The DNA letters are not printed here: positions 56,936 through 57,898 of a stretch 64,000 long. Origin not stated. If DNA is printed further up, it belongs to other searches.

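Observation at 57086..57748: Divergent Lgt-family (prolipoprotein diacylglyceryl transferase-like) membrane protein co-transcribed with the giant pilin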

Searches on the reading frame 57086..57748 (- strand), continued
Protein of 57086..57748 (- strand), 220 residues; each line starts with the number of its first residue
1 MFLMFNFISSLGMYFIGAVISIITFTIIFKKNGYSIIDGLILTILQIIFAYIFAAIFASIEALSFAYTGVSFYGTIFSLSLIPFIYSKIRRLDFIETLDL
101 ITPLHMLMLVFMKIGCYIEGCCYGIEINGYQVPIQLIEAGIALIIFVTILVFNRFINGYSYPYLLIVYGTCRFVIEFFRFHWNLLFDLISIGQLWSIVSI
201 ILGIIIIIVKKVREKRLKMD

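Call 28: find_encoding_contigs(protein=P0197, flank=7000, max_places=1)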
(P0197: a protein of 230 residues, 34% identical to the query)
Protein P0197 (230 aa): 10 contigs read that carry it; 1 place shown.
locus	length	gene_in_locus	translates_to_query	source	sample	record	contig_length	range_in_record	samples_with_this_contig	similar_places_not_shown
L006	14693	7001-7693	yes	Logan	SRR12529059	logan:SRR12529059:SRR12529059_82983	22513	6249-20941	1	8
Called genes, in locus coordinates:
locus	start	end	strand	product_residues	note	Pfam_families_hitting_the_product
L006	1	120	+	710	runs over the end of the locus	-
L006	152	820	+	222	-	-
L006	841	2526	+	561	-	-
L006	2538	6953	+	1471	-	-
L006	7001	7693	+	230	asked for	PF01790:LGT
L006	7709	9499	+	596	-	PF13306:LRR_5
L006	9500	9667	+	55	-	-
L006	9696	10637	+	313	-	PF00480:ROK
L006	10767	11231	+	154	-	PF25929:DUF7974 (weak)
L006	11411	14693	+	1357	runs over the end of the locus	PF17802:SpaA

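Call 29: find_encoding_contigs(protein=P0230, flank=7000, max_places=1)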
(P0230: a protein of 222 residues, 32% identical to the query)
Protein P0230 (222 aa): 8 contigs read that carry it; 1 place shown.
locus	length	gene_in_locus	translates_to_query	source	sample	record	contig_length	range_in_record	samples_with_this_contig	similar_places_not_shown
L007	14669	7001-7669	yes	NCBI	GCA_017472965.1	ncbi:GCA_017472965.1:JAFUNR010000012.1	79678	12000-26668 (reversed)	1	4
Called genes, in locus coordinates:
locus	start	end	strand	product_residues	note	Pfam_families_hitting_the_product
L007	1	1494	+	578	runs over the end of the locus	-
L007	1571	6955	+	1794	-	-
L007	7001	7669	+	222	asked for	PF01790:LGT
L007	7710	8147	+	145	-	-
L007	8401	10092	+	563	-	PF13306:LRR_5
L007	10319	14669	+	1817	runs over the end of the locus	PF13472:Lipase_GDSL_2 (faint)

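Call 30: find_encoding_contigs(protein=P0218, flank=7000, max_places=1)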
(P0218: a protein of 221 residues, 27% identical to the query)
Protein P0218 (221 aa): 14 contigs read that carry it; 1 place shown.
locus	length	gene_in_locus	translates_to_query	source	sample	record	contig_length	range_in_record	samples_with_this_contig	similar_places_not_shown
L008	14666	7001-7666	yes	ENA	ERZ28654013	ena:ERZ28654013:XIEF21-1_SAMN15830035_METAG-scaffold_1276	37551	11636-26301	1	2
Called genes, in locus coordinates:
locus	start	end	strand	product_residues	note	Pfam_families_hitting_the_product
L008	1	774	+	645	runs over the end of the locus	PF13229:Beta_helix (weak)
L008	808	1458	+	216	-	-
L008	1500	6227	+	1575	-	-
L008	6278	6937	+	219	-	PF01790:LGT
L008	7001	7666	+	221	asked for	PF01790:LGT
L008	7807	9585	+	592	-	PF13306:LRR_5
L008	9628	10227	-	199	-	PF05067:Mn_catalase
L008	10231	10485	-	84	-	PF12652:CotJB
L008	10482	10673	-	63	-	PF11007:CotJA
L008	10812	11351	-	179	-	PF13238:AAA_18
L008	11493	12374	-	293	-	PF13353:Fer4_12, PF04055:Radical_SAM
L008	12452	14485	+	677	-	PF00149:Metallophos, PF12850:Metallophos_2 (faint)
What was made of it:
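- L008 has tandem duplicates (call 30).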

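Call 36: search_protein_families(library=ncbifam, proteins=[L006:2538-6953:+, L006:152-820:+, L006:841-2526:+, L008:808-1458:+, L007:1571-6955:+, L006:7709-9499:+], max_evalue=0.1)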
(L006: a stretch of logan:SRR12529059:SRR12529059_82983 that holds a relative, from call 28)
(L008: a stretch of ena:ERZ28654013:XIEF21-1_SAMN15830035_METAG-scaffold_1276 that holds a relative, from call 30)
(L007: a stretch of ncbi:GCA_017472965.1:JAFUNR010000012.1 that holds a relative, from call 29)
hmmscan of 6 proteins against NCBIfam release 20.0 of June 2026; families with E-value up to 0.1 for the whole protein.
L006:2538-6953:+ (1471 aa): 0 families

L006:152-820:+ (222 aa): 1 family
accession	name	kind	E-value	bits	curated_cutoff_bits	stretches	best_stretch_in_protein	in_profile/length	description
NF042931.1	SAG1386_EF1546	equivalog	0.061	13.4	80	1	12-107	27-122/158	SAG1386/EF1546 family surface-associated protein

L006:841-2526:+ (561 aa): 1 family
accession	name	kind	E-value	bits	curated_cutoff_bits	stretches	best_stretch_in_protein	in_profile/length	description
NF041828.1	hydrophobin_BslB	equivalog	0.024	14.5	225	1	452-545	61-152/157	biofilm surface layer hydrophobin BslB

L008:808-1458:+ (216 aa): 0 families

L007:1571-6955:+ (1794 aa): 0 families

L006:7709-9499:+ (596 aa): 1 family
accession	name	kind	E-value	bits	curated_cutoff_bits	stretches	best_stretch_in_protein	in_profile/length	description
NF047961.1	adhesin_HupY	equivalog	1.4e-18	66.5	1250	2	136-329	177-364/978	leucine-rich repeat adhesin HupY/LrrG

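Call 37: find_encoding_contigs(protein=P0037, flank=7000, max_places=2)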
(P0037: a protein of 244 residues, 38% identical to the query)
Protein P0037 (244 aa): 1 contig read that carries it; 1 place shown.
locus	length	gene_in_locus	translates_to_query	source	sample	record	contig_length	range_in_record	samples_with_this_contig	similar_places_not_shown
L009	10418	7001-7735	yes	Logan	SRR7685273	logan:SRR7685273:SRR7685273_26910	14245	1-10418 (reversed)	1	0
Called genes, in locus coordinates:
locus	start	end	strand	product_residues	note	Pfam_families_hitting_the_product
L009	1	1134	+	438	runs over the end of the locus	-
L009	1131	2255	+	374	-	PF00438:S-AdoMet_synt_N, PF02772:S-AdoMet_synt_M (weak), PF02773:S-AdoMet_synt_C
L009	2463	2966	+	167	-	PF12844:HTH_19, PF13560:HTH_31, PF01381:HTH_3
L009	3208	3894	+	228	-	-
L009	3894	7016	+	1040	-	-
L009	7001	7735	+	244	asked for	PF01790:LGT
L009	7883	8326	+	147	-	-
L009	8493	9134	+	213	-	PF01381:HTH_3, PF12844:HTH_19, PF13443:HTH_26 (weak)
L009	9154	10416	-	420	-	?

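Call 38: find_encoding_contigs(protein=P0041, flank=7000, max_places=2)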
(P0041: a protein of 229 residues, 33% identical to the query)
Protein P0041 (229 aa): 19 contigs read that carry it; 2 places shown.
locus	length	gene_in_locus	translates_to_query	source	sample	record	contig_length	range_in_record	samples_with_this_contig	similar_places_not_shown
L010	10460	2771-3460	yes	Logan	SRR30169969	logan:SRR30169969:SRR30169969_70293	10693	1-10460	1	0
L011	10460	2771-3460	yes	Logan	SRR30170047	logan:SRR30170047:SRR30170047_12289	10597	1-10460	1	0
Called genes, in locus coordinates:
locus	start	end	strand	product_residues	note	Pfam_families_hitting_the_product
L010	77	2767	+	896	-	PF07963:N_methyl (weak)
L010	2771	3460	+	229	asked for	PF01790:LGT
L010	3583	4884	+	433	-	PF01336:tRNA_anti-codon, PF00152:tRNA-synt_2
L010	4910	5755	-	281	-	PF12541:DUF3737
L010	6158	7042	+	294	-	PF00860:Xan_ur_permease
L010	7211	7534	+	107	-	PF00860:Xan_ur_permease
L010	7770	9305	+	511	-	PF00860:Xan_ur_permease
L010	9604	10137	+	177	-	PF12844:HTH_19, PF13560:HTH_31, PF13744:HTH_37 (faint), PF01381:HTH_3, PF07883:Cupin_2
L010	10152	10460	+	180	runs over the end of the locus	?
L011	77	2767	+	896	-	PF07963:N_methyl (weak)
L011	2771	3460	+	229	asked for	PF01790:LGT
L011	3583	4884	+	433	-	PF01336:tRNA_anti-codon, PF00152:tRNA-synt_2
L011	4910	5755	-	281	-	PF12541:DUF3737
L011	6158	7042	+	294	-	PF00860:Xan_ur_permease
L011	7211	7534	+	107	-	PF00860:Xan_ur_permease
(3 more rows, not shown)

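Call 60: predict_structure(alignment_id=A1)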
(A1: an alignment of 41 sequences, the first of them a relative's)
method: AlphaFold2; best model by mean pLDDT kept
length: 220 residues; sequences in the alignment: 41
mean_pLDDT: 92.5   pTM: 0.87
mean pLDDT of the five models: 92.5, 92.4, 92.3, 91.7, 91.5
residues with pLDDT >= 90: 175; 70-90: 38; 50-70: 5; < 50: 2
segments of 3 or more residues with pLDDT < 50: none
pLDDT, mean of each block of 10 residues (from residue 1): 62 95 98 98 97 93 90 91 98 97 97 92 85 94 97 93 97 92 83 94 97 94
secondary structure, 60 per line:
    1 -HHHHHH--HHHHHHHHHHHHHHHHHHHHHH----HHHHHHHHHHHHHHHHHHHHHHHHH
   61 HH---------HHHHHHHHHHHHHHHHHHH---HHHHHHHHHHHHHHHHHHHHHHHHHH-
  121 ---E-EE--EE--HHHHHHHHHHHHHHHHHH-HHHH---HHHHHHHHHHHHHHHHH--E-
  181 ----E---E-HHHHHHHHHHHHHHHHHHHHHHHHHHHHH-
elements in order: H2-7 H10-31 H36-62 H72-90 H94-119 H134-151 H153-156 H160-176 H191-219
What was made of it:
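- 57086..57748 (-): Short (220 aa), head-less, Cys-signature Lgt-family membrane protein (GenBank MDY4788922.1). AF2 pLDDT 92.5 with 7 TM helices (call 60).
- On Lgt family (Pfam PF01790): AF2 pLDDT 92.5, pTM 0.87, seven long helices (call 60).
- Closest known: Prolipoprotein diacylglyceryl transferase Lgt. Different: 220 aa rather than 291 aa. The periplasmic head is reduced to a hairpin at residues 121-133 (call 60).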

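Call 63: find_encoding_contigs(protein=P0032, flank=6000, max_places=2)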
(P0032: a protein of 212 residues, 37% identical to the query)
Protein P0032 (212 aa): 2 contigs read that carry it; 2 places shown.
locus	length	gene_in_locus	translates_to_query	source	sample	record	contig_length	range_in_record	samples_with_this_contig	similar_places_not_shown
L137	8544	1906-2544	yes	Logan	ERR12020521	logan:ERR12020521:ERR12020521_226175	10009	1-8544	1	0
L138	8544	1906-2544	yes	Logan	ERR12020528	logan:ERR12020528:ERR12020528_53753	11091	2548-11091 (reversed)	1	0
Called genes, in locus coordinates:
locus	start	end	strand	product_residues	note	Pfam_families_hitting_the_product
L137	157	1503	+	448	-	PF24568:CC_PcsB, PF01551:Peptidase_M23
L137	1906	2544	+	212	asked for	PF01790:LGT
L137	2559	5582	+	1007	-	-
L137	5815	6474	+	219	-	PF00072:Response_reg, PF00486:Trans_reg_C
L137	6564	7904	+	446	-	PF00672:HAMP (weak), PF00512:HisKA, PF02518:HATPase_c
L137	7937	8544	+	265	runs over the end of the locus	-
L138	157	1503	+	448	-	PF24568:CC_PcsB, PF01551:Peptidase_M23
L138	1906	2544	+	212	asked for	PF01790:LGT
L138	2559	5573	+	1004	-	-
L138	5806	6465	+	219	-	PF00072:Response_reg, PF00486:Trans_reg_C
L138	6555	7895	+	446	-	PF00672:HAMP (faint), PF00512:HisKA, PF02518:HATPase_c, PF13589:HATPase_c_3 (weak)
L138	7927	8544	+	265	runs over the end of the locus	-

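Call 64: find_encoding_contigs(protein=P0076, flank=6000, max_places=2)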
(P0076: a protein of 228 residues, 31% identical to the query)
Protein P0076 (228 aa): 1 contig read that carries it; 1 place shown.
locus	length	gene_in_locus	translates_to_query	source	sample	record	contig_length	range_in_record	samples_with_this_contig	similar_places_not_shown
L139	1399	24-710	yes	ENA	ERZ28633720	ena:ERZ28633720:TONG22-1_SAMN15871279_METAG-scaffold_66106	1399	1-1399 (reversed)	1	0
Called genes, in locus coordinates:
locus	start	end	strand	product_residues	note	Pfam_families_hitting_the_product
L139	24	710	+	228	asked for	PF01790:LGT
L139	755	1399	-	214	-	?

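Call 65: find_encoding_contigs(protein=P0048, flank=6000, max_places=2)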
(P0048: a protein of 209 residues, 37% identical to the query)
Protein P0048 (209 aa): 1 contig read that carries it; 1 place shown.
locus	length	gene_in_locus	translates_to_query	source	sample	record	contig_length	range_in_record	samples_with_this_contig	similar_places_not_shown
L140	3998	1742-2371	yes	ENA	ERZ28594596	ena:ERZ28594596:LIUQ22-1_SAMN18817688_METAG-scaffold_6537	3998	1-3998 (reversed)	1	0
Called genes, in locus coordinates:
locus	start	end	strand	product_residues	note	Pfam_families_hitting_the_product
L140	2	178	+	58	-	?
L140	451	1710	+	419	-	PF07963:N_methyl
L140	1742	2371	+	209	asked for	PF01790:LGT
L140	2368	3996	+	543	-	?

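Call 67: fold_search(model_id=the predicted structure, library=pdb)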
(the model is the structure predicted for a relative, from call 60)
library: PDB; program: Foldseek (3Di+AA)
matches with E <= 10: 31; with E <= 0.001: 1
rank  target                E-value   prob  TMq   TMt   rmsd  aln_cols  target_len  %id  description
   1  5azb                  1.4e-05  1.00  0.70  0.55   5.2       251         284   20  Crystal structure of Escherichia coli Lgt in complex with phosphatidylglycerol and the inhibitor palmitic acid (released 2016-01-27)
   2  5wtr_A                8.3e-01  0.20  0.26  0.28  12.7       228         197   14  Crystal structure of a prokaryotic TRIC channel in 0.5 M KCl (released 2017-04-05)
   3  5cwo_A                1.9e+00  0.13  0.27  0.27  11.8       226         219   11  Crystal structure of de novo designed helical repeat protein DHR76 (released 2015-12-16)
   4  5h35_C                1.9e+00  0.10  0.24  0.26  12.7       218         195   16  Crystal structures of the TRIC trimeric intracellular cation channel orthologue from Sulfolobus solfataricus (released 2017-01-11)
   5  5wtr_C                2.7e+00  0.10  0.27  0.29  13.3       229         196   14  Crystal structure of a prokaryotic TRIC channel in 0.5 M KCl (released 2017-04-05)
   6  8sly_A                2.9e+00  0.04  0.17  0.09  22.1       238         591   14  Rat TRPV2 bound with 2 CBD ligands in nanodiscs (released 2023-05-31)
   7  5cwg                  3.0e+00  0.08  0.22  0.24  16.4       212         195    8  Crystal structure of de novo designed helical repeat protein DHR10 (released 2015-12-16)
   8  5cwc                  4.0e+00  0.10  0.27  0.29   9.9       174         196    7  Crystal structure of de novo designed helical repeat protein DHR5 (released 2015-12-16)
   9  5a1s_B                4.0e+00  0.03  0.18  0.11  20.7       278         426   11  Crystal structure of the sodium-dependent citrate symporter SeCitS form Salmonella enterica. (released 2016-02-17)
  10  6kkk_A                4.7e+00  0.08  0.30  0.20  11.1       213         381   14  Crystal structure of Drug:Proton Antiporter-1 (DHA1) Family SotB, in the inward open conformation (H115A mutant) (released 2020-07-29)
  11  7o3v_J                4.9e+00  0.04  0.16  0.14  18.4       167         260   13  Stalk complex structure (TrwJ/VirB5-TrwI/VirB6) from the fully-assembled R388 type IV secretion system determined by c (released 2022-06-22)
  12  7tc0_A                4.9e+00  0.02  0.14  0.04  20.0       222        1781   13  The structure of human ABCA1 in digitonin (released 2022-01-26)
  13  6ebp_B                5.2e+00  0.04  0.19  0.15  14.7       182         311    9  Crystal Structure of the Class Ie Ribonucleotide Reductase Beta Subunit from Aerococcus urinae in Activated Form (released 2018-09-19)
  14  9d3e_A                6.0e+00  0.04  0.18  0.13  17.9       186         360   14  Cryo-EM structure of CCR6 bound by SQA1 and OXM2 (released 2024-09-11)
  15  5cwf_A                6.0e+00  0.03  0.17  0.20  15.3       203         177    9  Crystal structure of de novo designed helical repeat protein DHR8 (released 2015-12-16)
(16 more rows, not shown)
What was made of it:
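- Closest known: Prolipoprotein diacylglyceryl transferase Lgt. Same: Same 7-TM fold (calls 60, 67).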

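Call 68: search_dna_similar(query=window:57086-57748:-, collection=plasmids, mode=protein, max_evalue=0.001, max_rows=15)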
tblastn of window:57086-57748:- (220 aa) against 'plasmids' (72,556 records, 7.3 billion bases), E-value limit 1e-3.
Records with a match: 2; places in all: 2; records where one place covers at least 80% of the query: 0.
Best place of each record, by identity: <60% 2.
By first word of the organism name: [Eubacterium] 1; Lachnospira 1.
By predicted mobility (MOB-suite, as given by PLSDB): non-mobilizable 2.
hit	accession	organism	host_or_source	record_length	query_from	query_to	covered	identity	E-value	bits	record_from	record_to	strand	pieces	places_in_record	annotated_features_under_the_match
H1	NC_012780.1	[Eubacterium] eligens ATCC 27750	-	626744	68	193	57%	27.6%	2e-6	55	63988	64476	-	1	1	prolipoprotein diacylglyceryl transferase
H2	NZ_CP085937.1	Lachnospira eligens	-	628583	68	193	57%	27.6%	2e-6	55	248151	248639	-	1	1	prolipoprotein diacylglyceryl transferase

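Call 69: search_dna_similar(query=window:57086-57748:-, collection=phages, mode=protein, max_evalue=0.001, max_rows=15)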
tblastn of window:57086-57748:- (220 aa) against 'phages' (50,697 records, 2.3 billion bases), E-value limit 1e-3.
Records with a match: 4; places in all: 4; records where one place covers at least 80% of the query: 0.
Best place of each record, by identity: <60% 4.
By first word of the organism name: Bacteriophage 4.
By host as written in the record: - 4.
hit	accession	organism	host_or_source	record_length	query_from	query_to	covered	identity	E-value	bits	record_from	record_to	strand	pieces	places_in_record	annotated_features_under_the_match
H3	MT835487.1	Bacteriophage sp.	human fecal samples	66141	68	180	51%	29.7%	1e-3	45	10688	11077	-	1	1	record has no annotation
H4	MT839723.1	Bacteriophage sp.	human fecal samples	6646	68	179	51%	29.3%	2e-6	54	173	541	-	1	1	record has no annotation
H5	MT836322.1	Bacteriophage sp.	human fecal samples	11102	73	193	55%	27.1%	9e-7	54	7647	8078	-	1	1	record has no annotation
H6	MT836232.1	Bacteriophage sp.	human fecal samples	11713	84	179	44%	31.6%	2e-7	57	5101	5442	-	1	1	record has no annotation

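Call 70: get_annotated_region(hit=H1, flank=9000)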
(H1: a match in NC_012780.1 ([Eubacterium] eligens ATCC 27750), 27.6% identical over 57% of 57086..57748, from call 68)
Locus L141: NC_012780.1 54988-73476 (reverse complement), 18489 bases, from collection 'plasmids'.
description: [Eubacterium] eligens ATCC 27750 plasmid unnamed, complete sequence
organism: [Eubacterium] eligens ATCC 27750 (NCBI taxid 515620)
taxonomy: Bacteria; Bacillota; Clostridia; Lachnospirales; Lachnospiraceae; Lachnospira; Lachnospira eligens; [Eubacterium] eligens ATCC 27750
host: -; source: -; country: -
typing (MOB-suite, as given by PLSDB): non-mobilizable; replicon rep_cluster_238
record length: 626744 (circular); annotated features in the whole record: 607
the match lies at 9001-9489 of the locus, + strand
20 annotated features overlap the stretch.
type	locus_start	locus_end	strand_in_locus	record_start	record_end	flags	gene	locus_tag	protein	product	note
CDS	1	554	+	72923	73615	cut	-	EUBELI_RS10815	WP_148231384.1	hypothetical protein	-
CDS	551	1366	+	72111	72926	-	-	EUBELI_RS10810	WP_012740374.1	ABC transporter permease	-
CDS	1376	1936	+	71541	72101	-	-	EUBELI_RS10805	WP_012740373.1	hypothetical protein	-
CDS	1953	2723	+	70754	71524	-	-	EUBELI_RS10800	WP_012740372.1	hypothetical protein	-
CDS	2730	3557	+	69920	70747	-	-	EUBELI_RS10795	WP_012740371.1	hypothetical protein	-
CDS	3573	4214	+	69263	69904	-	-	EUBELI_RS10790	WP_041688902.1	ATP-binding cassette domain-containing protein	-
CDS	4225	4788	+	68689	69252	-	-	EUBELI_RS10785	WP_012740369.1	accessory gene regulator B family protein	-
CDS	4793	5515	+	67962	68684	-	-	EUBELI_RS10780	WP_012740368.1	LytTR family DNA-binding domain-containing protein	-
CDS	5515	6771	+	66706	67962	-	-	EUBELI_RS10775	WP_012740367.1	sensor histidine kinase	-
CDS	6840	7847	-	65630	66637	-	-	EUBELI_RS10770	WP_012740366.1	sugar kinase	-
CDS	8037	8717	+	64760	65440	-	-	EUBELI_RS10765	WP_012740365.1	YkgJ family cysteine cluster protein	-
CDS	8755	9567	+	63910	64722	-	-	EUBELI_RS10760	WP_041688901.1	prolipoprotein diacylglyceryl transferase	-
CDS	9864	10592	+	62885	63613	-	nagB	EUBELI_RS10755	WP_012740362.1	glucosamine-6-phosphate deaminase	GO:0006046 - N-acetylglucosamine catabolic process [Evidence IEA]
CDS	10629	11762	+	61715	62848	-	nagA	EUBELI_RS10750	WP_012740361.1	N-acetylglucosamine-6-phosphate deacetylase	GO:0006040 - amino sugar metabolic process [Evidence IEA]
CDS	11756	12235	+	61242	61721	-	-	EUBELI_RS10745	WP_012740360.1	PTS glucose transporter subunit IIA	-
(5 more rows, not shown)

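Call 71: search_protein_families(library=pfam, proteins=[L009:3894-7016:+, L010:77-2767:+, L140:2368-3996:+, L140:451-1710:+, L001:7336-9999:+, L009:3208-3894:+, L006:2538-6953:+], max_evalue=1)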
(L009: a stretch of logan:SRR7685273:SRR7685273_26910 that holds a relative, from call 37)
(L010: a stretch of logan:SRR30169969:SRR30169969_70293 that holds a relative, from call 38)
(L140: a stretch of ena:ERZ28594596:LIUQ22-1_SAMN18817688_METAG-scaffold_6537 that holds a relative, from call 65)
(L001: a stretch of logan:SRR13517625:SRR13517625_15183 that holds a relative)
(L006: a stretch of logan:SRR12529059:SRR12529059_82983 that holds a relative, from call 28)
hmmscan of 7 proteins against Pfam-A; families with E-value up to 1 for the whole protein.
L009:3894-7016:+ (1040 aa): 1 family
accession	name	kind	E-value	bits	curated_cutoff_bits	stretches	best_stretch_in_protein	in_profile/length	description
PF12674.12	Zn_ribbon_2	-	0.12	13.5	22.5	1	228-247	14-33/81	Putative zinc ribbon domain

L010:77-2767:+ (896 aa): 2 families
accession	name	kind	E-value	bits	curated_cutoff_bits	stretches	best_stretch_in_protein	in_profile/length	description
PF07963.17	N_methyl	-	2.4e-07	30.5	21.2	1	4-27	2-25/27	Prokaryotic N-terminal methylation motif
PF19576.4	Acyltransf_2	-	0.11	11.8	27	1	412-483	29-102/266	Acyltransferase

L140:2368-3996:+ (543 aa): 5 families
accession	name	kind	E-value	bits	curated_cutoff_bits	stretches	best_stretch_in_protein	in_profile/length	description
PF18998.6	Flg_new_2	-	0.00055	20.3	23.6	1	206-241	31-60/73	Divergent InlB B-repeat domain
PF13629.12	T2SS-T3SS_pil_N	-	0.028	14.6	23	1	472-495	36-59/72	Pilus formation protein N terminal region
PF12509.13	DUF3715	-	0.065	13.7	28.5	1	73-139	26-89/150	Protein of unknown function (DUF3715)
PF09479.16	Flg_new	-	0.1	13.1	27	1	204-237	27-62/65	Listeria-Bacteroides repeat domain (List_Bact_rpt)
PF16168.11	AIDA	-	0.58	10.7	27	0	219-237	22-40/63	Adhesin of bacterial autotransporter system, probable stalk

L140:451-1710:+ (419 aa): 3 families
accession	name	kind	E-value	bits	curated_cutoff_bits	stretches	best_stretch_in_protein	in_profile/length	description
PF07963.17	N_methyl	-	9e-08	31.8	21.2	1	2-25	3-26/27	Prokaryotic N-terminal methylation motif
PF17362.7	pXO2-34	-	0.15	12.6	30.8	1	121-163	23-65/79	Family of unknown function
PF05172.20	RRM_Nup35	-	0.19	12.2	24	1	376-403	50-77/89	Nup53/35/40-type RNA recognition motif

L001:7336-9999:+ (887 aa): 1 family
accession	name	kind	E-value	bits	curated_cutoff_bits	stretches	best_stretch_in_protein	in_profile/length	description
PF07963.17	N_methyl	-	1.1e-07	31.6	21.2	1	7-30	2-25/27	Prokaryotic N-terminal methylation motif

L009:3208-3894:+ (228 aa): 2 families
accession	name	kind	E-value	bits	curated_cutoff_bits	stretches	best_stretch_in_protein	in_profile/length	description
PF13448.11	DUF4114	-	0.019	16.4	27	1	187-219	56-82/85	Domain of unknown function (DUF4114)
PF10363.15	RTP1_C1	-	0.16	12.5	25.9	1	182-204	45-67/112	Required for nuclear transport of RNA pol II C-terminus 1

L006:2538-6953:+ (1471 aa): 0 families

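Call 93: search_protein_families(library=padloc, proteins=[window:57086-57748:-], max_evalue=0.01)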
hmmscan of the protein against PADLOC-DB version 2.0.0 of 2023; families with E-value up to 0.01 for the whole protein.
window:57086-57748:- (220 aa): 0 families
